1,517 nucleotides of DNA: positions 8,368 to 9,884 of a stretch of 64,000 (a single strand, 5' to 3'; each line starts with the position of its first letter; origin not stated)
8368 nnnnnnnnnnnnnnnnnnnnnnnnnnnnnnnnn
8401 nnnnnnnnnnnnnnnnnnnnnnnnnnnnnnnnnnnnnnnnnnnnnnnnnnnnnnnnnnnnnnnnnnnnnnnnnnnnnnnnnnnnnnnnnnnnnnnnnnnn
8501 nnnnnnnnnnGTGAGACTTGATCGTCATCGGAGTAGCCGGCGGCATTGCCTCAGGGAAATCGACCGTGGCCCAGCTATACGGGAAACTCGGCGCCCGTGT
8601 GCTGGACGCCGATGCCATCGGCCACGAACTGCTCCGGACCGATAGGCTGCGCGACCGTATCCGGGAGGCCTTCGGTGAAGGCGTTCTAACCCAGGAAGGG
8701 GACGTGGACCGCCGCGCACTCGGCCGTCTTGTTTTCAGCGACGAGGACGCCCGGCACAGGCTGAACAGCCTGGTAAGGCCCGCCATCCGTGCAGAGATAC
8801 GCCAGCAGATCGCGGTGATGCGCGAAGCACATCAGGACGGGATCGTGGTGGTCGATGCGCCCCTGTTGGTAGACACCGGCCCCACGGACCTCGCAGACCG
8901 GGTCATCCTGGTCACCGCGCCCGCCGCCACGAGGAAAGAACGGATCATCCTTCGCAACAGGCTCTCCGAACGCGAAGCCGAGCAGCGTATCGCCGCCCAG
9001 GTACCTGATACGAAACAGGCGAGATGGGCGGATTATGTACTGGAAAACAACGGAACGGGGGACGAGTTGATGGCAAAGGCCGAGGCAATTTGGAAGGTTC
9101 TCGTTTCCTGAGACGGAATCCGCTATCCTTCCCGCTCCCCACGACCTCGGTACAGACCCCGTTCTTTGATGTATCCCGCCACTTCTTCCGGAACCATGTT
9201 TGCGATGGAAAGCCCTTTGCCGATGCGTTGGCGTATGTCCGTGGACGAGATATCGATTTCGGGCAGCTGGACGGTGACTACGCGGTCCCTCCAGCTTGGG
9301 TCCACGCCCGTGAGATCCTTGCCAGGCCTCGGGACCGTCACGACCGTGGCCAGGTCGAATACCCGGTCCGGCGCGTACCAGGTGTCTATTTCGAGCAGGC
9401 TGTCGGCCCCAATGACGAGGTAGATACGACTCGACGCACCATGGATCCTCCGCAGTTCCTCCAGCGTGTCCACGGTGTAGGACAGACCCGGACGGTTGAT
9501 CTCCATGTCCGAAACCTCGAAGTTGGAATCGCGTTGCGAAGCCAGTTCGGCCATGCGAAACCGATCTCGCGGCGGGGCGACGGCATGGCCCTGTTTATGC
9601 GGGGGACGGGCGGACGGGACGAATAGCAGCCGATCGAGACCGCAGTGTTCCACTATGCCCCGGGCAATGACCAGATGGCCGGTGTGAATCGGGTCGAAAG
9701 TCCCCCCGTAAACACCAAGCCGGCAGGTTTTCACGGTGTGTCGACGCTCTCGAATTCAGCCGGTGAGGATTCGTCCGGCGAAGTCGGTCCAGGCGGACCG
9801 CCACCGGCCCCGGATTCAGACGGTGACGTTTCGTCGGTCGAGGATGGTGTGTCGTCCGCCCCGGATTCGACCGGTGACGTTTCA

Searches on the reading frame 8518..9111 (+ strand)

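Call 29: search_protein_families(library=pfam, proteins=[window:8518-9111:+], max_evalue=0.001)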
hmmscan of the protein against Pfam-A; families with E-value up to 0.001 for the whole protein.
window:8518-9111:+ (197 aa): 2 families
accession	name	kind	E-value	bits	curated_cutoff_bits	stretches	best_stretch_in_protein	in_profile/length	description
PF01121.26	CoaE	-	3.4e-49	167.4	27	1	2-180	1-177/180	Dephospho-CoA kinase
PF13238.12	AAA_18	-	6.8e-05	23.8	29.4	1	4-149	1-114/128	AAA domain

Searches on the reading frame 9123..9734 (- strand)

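Call 29: search_protein_families(library=pfam, proteins=[window:9123-9734:-], max_evalue=0.001)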
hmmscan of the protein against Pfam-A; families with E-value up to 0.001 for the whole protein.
window:9123-9734:- (203 aa): 1 family
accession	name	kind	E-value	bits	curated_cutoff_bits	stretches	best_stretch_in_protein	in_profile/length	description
PF01467.32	CTP_transf_like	-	2.1e-26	93.1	21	1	8-170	1-133/133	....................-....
